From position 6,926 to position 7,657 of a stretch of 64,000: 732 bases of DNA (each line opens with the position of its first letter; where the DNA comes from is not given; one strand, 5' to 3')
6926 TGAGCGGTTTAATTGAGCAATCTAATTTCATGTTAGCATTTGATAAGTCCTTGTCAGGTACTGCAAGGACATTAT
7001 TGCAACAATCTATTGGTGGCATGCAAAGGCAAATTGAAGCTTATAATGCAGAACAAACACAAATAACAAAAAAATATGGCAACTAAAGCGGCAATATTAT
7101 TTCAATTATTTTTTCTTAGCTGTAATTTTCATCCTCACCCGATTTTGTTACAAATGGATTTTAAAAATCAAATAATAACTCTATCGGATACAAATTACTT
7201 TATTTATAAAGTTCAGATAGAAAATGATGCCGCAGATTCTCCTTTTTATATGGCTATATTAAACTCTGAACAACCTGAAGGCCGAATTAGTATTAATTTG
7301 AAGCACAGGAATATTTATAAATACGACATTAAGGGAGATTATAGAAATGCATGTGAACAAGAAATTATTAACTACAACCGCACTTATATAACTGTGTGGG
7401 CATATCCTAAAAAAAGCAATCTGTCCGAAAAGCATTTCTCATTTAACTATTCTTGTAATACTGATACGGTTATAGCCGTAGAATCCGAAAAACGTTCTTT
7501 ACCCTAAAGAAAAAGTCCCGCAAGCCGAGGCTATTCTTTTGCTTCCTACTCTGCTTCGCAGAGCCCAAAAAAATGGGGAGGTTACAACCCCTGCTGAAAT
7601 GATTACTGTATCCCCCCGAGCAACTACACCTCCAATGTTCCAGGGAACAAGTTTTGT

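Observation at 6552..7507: Duplicated internal rhs fragment with two orphan small ORFs next to IS66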

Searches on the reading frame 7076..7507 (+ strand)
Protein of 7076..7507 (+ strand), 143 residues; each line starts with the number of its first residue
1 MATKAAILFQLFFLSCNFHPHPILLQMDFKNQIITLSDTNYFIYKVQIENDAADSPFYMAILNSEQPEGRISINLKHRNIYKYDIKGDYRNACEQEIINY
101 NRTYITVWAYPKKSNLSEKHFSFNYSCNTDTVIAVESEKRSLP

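Call 8: search_protein_families(library=pfam, proteins=[window:7076-7507:+], max_evalue=0.1)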
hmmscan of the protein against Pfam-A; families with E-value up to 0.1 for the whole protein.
window:7076-7507:+ (143 aa): 0 families

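Call 9: search_protein_families(library=ncbifam, proteins=[window:7076-7507:+], max_evalue=0.1)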
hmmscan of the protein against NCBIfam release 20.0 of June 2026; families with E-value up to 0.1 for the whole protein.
window:7076-7507:+ (143 aa): 0 families

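Call 11: find_encoding_contigs(protein=window:7076-7507:+, flank=10000, max_places=10)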
Protein window:7076-7507:+ (143 aa): 1 contig read that carries it; 1 place shown.
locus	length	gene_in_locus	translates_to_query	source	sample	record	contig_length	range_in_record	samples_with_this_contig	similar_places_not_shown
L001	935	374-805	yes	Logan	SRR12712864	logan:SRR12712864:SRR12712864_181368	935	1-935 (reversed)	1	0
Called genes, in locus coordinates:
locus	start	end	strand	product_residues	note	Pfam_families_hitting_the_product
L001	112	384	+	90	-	-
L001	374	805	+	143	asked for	-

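Call 13: find_homologous_proteins(query=window:7076-7507:+, max_evalue=0.01)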
Query window:7076-7507:+ (143 aa): 1 proteins with E <= 0.01 among 10 candidates.
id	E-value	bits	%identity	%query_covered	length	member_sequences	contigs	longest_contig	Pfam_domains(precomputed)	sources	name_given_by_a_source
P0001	1.5e-91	322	100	100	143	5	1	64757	-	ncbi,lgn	-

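Call 18: find_encoding_contigs(protein=P0008, flank=10000, max_places=10)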
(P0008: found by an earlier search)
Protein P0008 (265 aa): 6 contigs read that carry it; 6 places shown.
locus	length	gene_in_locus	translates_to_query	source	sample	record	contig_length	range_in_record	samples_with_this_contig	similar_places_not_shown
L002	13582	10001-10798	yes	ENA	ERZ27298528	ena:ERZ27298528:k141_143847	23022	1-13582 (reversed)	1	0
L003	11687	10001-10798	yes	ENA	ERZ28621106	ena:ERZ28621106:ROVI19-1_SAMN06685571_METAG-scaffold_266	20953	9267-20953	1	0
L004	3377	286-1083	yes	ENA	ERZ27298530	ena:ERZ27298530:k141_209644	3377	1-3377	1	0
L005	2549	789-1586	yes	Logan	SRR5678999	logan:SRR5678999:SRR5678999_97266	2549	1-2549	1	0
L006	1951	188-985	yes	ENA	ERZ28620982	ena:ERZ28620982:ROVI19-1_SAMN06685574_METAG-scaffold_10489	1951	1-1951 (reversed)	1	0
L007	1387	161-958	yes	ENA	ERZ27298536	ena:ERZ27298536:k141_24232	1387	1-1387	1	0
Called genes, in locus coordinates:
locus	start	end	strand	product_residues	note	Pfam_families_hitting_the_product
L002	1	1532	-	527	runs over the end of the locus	PF00512:HisKA, PF14501:HATPase_c_5 (faint), PF02518:HATPase_c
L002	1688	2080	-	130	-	PF04379:DUF525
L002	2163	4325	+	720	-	PF10459:Peptidase_S46, PF13365:Trypsin_2 (faint)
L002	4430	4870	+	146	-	-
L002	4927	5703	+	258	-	-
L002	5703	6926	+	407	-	PF04413:Glycos_transf_N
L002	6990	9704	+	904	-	PF26766:Choice_anch_L, PF03160:Calx-beta, PF00801:PKD (weak), PF18911:PKD_4, PF13585:CHU_C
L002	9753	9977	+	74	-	PF26696:PTL_trimer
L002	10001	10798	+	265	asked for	-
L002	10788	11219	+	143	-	-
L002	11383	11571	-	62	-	-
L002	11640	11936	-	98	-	-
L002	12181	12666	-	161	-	-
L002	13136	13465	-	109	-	-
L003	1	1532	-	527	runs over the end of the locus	PF00512:HisKA, PF14501:HATPase_c_5 (faint), PF02518:HATPase_c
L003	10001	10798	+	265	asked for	-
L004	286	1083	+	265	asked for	-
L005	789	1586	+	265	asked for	-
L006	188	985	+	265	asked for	-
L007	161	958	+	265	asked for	-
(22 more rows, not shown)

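Call 19: find_encoding_contigs(protein=P0002, flank=10000, max_places=10)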
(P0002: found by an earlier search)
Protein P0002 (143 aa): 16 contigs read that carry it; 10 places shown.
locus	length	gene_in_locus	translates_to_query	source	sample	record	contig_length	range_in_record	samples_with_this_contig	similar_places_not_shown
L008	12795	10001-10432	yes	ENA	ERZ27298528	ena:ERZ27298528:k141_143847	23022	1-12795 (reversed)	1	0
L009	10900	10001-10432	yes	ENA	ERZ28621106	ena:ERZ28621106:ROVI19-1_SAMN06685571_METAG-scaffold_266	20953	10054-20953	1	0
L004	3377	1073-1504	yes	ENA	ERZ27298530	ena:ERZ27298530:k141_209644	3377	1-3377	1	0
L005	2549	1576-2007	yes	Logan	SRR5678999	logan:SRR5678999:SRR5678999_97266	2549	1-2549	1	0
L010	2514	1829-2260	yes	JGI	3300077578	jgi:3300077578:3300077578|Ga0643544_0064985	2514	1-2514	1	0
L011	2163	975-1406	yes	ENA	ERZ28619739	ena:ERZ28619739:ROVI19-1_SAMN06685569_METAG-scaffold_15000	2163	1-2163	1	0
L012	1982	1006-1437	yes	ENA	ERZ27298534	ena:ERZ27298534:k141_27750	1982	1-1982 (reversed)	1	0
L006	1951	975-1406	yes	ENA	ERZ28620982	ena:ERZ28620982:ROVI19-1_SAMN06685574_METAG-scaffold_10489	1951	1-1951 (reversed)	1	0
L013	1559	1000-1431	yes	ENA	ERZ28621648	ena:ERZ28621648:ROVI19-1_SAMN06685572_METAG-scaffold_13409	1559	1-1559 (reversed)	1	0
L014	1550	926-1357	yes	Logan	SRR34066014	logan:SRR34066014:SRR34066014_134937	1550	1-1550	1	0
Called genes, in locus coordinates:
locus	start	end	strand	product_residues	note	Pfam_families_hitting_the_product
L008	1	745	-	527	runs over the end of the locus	PF00512:HisKA, PF14501:HATPase_c_5 (faint), PF02518:HATPase_c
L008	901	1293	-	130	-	PF04379:DUF525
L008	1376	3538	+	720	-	PF10459:Peptidase_S46, PF13365:Trypsin_2 (faint)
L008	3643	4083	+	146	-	-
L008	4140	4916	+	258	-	-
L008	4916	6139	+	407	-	PF04413:Glycos_transf_N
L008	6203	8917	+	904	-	PF26766:Choice_anch_L, PF03160:Calx-beta, PF00801:PKD (weak), PF18911:PKD_4, PF13585:CHU_C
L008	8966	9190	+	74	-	PF26696:PTL_trimer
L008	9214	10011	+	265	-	-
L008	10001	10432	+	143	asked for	-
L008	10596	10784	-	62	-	-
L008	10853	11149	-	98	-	-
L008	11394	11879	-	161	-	-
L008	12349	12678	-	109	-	-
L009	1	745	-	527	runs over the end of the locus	PF00512:HisKA, PF14501:HATPase_c_5 (faint), PF02518:HATPase_c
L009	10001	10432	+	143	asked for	-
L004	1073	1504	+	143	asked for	-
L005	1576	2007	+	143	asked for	-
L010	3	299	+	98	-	?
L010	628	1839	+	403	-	-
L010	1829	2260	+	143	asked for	-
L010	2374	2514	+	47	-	?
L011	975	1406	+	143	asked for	-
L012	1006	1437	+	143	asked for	-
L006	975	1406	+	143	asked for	-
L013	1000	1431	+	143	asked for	-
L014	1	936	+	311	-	?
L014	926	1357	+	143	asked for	-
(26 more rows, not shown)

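Call 22: search_protein_representatives(protein=window:7076-7507:+)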
Query: 143 residues. Proteins with E-value up to 0.001 (for the whole library): 2; up to 1e-10: 1; up to 1e-30: 1. The best 2 are listed.
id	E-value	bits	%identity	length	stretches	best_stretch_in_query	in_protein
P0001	4.6e-92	321.6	100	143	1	1-143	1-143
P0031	6.8e-08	49.0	83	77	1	109-143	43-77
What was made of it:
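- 7076..7507 (+): ORF143: intact presumed immunity gene for toxin 2. It has a lipoprotein-like signal (…LFFLSC, Cys16) and overlaps the toxin stop codon by 11 nt. It has no homologues outside its own cluster (calls 13, 22).
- Tried and rejected: Full HMMER of ORF143 against 1.84 billion representatives found only itself and one 77-aa fragment (call 22).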

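Call 23: search_protein_families(library=pfam, proteins=[P0008, L010:628-1839:+, L002:9753-9977:+, L002:6990-9704:+, L010:3-299:+, P0002], max_evalue=0.1)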
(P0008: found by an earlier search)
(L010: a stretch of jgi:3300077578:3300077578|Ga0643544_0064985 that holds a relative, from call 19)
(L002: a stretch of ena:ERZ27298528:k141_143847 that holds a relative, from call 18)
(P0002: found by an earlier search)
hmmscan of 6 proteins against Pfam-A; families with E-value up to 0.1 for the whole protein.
P0008 (265 aa): 0 families

L010:628-1839:+ (403 aa): 0 families

L002:9753-9977:+ (74 aa): 0 families

L002:6990-9704:+ (904 aa): 5 families
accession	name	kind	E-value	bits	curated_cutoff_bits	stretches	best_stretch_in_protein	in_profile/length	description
PF03160.20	Calx-beta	-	1.2e-21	77.3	27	2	285-361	17-95/119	Calx-beta domain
PF18911.6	PKD_4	-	1.1e-15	57.9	27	2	747-802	22-77/85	PKD domain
PF13585.12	CHU_C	-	1.3e-15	57.7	27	1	816-888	2-74/86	CHU_C Type IX secretion signal domain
PF00801.26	PKD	-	5e-11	42.9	23.5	2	749-787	17-59/80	PKD domain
PF16820.11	PKD_3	-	0.016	15.5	26.3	0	745-788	23-61/68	PKD-like domain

L010:3-299:+ (98 aa): 0 families

P0002 (143 aa): 0 families

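Call 25: find_homologous_proteins(query=P0008, max_evalue=0.001)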
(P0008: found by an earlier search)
Query P0008 (265 aa): 7 proteins with E <= 0.001 among 330 candidates.
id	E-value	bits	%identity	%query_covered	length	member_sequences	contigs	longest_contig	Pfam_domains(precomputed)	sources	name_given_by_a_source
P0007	5.6e-171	584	100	100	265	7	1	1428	-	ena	-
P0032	4.9e-168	575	99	100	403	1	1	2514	-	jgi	jgi:RHS repeat-associated protein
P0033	6.1e-76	273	52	100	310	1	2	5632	-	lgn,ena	-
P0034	3.7e-53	198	40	98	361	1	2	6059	-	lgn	-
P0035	1.2e-26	112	32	100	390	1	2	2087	-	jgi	jgi:RHS repeat-associated protein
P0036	4.0e-24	103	34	76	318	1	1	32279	-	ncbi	-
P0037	8.0e-15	73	39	44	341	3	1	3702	-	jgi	jgi:RHS repeat-associated protein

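Call 33: find_encoding_contigs(protein=P0012, flank=10000, max_places=10)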
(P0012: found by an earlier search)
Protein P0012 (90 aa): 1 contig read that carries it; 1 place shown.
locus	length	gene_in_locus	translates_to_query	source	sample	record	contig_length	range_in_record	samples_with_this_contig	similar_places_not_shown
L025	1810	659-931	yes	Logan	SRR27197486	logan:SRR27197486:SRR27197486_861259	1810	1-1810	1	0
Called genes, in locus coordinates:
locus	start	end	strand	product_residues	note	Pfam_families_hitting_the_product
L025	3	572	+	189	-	?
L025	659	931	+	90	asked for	-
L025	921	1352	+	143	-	-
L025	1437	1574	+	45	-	-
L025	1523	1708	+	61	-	-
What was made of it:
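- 7076..7507 (+): It always sits directly after the toxin ORF in L002-L014 and L025 (calls 18, 19, 33).
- (5) ORF143 follows the toxin in every context found (calls 18, 19, 33).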

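Call 46: predict_structure(alignment_id=A2)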
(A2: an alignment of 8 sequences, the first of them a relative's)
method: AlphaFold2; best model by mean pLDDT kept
length: 403 residues; sequences in the alignment: 8
mean_pLDDT: 62.3   pTM: 0.57
mean pLDDT of the five models: 62.3, 61.3, 60.4, 59.9, 58.5
residues with pLDDT >= 90: 92; 70-90: 126; 50-70: 18; < 50: 167
segments of 3 or more residues with pLDDT < 50: 1-167
pLDDT, mean of each block of 10 residues (from residue 1): 25 24 22 23 24 24 24 25 27 30 31 37 42 40 37 35 44 88 95 89 90 81 80 78 83 84 74 63 76 83 88 84 90 96 94 92 86 89 95 94 81
secondary structure, 60 per line:
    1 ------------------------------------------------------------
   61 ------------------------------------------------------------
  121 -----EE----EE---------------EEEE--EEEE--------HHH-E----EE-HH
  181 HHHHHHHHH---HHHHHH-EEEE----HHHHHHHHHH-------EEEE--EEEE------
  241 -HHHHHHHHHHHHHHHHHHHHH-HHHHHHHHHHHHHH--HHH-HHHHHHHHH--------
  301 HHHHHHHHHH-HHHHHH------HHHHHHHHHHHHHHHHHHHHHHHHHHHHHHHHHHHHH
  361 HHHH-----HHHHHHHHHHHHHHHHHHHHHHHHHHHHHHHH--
elements in order: E149-152 E155-158 H179-189 H193-198 E200-203 H208-217 E225-228 E231-234 H242-262 H264-277 H284-292 H301-310 H312-317 H324-364 H370-401
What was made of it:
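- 6814..7086 (+): ORF90: the remnant of toxin 2, its last 90 codons. In the model of the intact protein this part is a long helical hairpin. It begins at an internal Met and is out of frame with the upstream rhs fragment. AlphaFold model helices 324-364 and 370-401, pLDDT 86-96 (call 46).
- On HExxH zinc metallopeptidase (zincin) toxin domain, for toxin 2: Model pLDDT is 74-96 over residues 171-400, except 63 for residues 271-280 (call 46).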

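Call 48: fold_search(model_id=the predicted structure, library=pdb)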
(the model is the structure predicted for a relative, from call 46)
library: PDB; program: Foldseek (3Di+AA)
matches with E <= 10: 168; with E <= 0.001: 0
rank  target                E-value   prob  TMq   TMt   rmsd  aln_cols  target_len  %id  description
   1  9vub_C                9.1e-01  0.44  0.16  0.17  22.5       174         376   12  channel C complex with 3 (released 2026-03-11)
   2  8suy_A                9.1e-01  0.41  0.17  0.10  13.0       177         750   11  Cryo-EM structure of the human cap binding complex (CBC) (released 2024-09-25)
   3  2x3v_A                1.1e+00  0.13  0.11  0.15  33.2       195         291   13  Structure of The F-BAR Domain of Mouse Syndapin I (released 2010-04-07)
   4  9vu9_A                1.1e+00  0.38  0.15  0.17  22.8       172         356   13  channel D complex with 4 (released 2026-03-11)
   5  8d9o                  1.1e+00  0.15  0.14  0.23  12.2       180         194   12  De Novo Photosynthetic Reaction Center Protein in Apo-State (released 2022-09-28)
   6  5vju                  1.1e+00  0.10  0.13  0.19  11.9       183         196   15  De Novo Photosynthetic Reaction Center Protein Variant Equipped with His-Tyr H-bond, Heme B, and Cd(II) ions (released 2018-04-25)
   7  2efl                  1.1e+00  0.10  0.09  0.13  33.2       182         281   12  Crystal structure of the EFC domain of formin-binding protein 17 (released 2007-05-29)
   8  5izt_A                1.2e+00  0.08  0.12  0.21  18.5       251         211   12  Crystal structure of a C-terminal proteolytic fragment of an outer surface protein from Borrelia burgdorferi (released 2016-05-04)
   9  8ioi_B                1.4e+00  0.25  0.16  0.30  13.4       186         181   11  Crystal Structure of PadR- family transcriptional regulator Rv1176c from Mycobacterium tuberculosis H37Rv. (released 2024-03-13)
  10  9vua_A                1.4e+00  0.30  0.15  0.18  23.4       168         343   14  channel A complex with 1 (released 2026-03-11)
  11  9g3d_B                1.5e+00  0.20  0.15  0.15  11.2       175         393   12  Cryo-EM structure of SbmA in the inward-facing-narrow conformation bound to 2 sybodies (released 2025-07-23)
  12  5vyk_C                1.5e+00  0.08  0.12  0.16  15.8       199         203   12  Crystal structure of the BRS domain of BRAF in complex with the CC-SAM domain of KSR1 (released 2018-02-14)
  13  8afz_A                1.6e+00  0.35  0.17  0.17  29.0       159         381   11  Architecture of the ESCPE-1 membrane coat (released 2023-06-21)
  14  9vub_A                1.6e+00  0.30  0.16  0.17  23.0       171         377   13  channel C complex with 3 (released 2026-03-11)
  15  6z0c_C                1.7e+00  0.09  0.12  0.19  14.8       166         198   15  Structure of in silico modelled artificial Maquette-3 protein (released 2021-03-17)
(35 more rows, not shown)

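Call 50: search_solved_structures(query=A2, max_evalue=1)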
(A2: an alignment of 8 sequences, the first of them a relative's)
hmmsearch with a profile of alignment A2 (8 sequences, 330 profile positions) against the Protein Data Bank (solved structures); distinct sequences matched with E-value up to 1: 7.
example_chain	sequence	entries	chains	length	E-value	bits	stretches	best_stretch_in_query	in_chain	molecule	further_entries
9on3_A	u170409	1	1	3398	1.8e-08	36.9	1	10-90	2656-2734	SGS4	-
8qja_A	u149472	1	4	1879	0.033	16.3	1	20-80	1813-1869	Putative type VI secretion system YD repeat-containing Rhs element Vgr protein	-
8cp6_B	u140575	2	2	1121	0.078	15.1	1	30-91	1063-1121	Toxin protein Tse5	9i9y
7q97_A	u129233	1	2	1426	0.17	14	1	25-67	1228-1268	Rhs family protein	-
6l7i_G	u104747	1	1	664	0.21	13.7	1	8-64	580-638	TccC2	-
4igl_B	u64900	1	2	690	0.52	12.4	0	8-64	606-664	YenC2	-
9c4k_Q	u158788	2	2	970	0.52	12.4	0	8-66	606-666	Toxin subunit YenC2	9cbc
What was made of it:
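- On Rhs (YD-repeat) protein, for the main ORF: A profile of the tip N-termini hits solved Rhs/TccC/YenC core ends (call 50).
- A profile of their N-termini hits the C-terminal core end of solved Rhs/TccC/YenC proteins: 9on3 at E=1.8e-8, with weaker hits to 8qja, Tse5, 7q97, TccC2 and YenC2 (call 50).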

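Call 51: search_protein_families(library=pfam, alignment_id=A2, max_evalue=10)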
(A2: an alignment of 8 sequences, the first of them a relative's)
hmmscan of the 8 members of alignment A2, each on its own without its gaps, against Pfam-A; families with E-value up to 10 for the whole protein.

A. member 1, P0032 (403 aa): 2 families
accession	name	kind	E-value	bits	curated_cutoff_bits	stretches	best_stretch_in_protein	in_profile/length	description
PF12180.13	EABR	-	0.22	11.6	25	1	198-208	11-21/34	TSG101 and ALIX binding domain of CEP55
PF10346.14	Con-6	-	2.5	8.4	25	1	316-328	12-24/34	Conidiation protein 6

B. families by the number of members that match (of 8 scanned): 7 families
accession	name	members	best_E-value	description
PF10346.14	Con-6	2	0.058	Conidiation protein 6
PF12180.13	EABR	2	0.14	TSG101 and ALIX binding domain of CEP55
PF22743.2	PspAA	1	0.007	PspA-Associated protein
PF17755.6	UvrA_DNA-bind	1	0.04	UvrA DNA-binding domain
PF13669.12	Glyoxalase_4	1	0.053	Glyoxalase/Bleomycin resistance protein/Dioxygenase superfamily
PF11302.14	DUF3104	1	0.065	Protein of unknown function (DUF3104)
PF09893.14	DUF2120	1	0.11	Uncharacterized protein conserved in archaea (DUF2120)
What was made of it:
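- On HExxH zinc metallopeptidase (zincin) toxin domain, for toxin 2: There are no Pfam hits (calls 23, 51).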

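Call 54: find_related_loci(query=P0032, collection=genome_contigs, flank=10000)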
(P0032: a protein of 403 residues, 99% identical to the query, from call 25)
Query P0032 (403 aa) in genome_contigs; peptide patterns used: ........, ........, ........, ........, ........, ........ (x = any residue, [..] = any of these).
42 stretches matched a pattern, but none encodes a relative of the query by tblastn (E <= 1e-3).
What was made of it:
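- Tried and rejected: The GTDB genome scan with the 403-aa tip found nothing (call 54).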

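Call 57: find_related_loci(query=P0032, collection=metagenome_contigs, flank=10000)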
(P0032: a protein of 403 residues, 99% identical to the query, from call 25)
Query P0032 (403 aa) in metagenome_contigs; peptide patterns used: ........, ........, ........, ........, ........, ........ (x = any residue, [..] = any of these).
81 stretches matched a pattern, but none encodes a relative of the query by tblastn (E <= 1e-3).

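Call 60: find_encoding_contigs(protein=P0028, flank=10000, max_places=6)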
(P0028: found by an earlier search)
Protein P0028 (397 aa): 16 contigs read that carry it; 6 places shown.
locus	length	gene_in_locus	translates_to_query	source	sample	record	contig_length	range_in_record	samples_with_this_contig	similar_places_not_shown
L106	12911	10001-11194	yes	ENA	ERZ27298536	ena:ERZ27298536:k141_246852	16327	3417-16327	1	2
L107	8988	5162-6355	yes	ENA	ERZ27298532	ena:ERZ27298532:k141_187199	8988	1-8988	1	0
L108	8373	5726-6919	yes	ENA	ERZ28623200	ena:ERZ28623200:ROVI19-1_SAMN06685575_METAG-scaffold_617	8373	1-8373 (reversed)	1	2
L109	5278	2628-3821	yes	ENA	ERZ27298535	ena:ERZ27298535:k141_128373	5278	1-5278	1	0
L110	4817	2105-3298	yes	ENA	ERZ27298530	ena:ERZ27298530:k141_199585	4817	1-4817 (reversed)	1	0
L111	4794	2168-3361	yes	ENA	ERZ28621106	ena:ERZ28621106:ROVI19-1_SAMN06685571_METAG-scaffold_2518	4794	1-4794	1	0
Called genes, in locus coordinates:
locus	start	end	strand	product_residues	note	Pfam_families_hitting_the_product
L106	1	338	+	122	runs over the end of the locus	PF00238:Ribosomal_L14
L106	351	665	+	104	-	PF00467:KOW (weak), PF17136:ribosomal_L24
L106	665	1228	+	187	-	PF00281:Ribosomal_L5, PF00673:Ribosomal_L5_C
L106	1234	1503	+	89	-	PF00253:Ribosomal_S14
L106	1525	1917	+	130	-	PF00410:Ribosomal_S8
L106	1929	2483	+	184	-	PF00347:Ribosomal_L6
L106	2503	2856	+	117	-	PF00861:Ribosomal_L18p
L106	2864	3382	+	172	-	PF00333:Ribosomal_S5, PF03719:Ribosomal_S5_C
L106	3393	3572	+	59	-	PF00327:Ribosomal_L30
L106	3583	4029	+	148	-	PF00828:Ribosomal_L27A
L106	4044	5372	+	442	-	PF00344:SecY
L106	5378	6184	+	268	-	PF00557:Peptidase_M24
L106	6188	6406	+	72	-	PF01176:eIF-1a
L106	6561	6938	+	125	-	PF00416:Ribosomal_S13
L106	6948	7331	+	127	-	PF00411:Ribosomal_S11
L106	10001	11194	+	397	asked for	-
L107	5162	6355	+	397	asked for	-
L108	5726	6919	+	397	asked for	-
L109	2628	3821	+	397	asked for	-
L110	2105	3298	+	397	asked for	-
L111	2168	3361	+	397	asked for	-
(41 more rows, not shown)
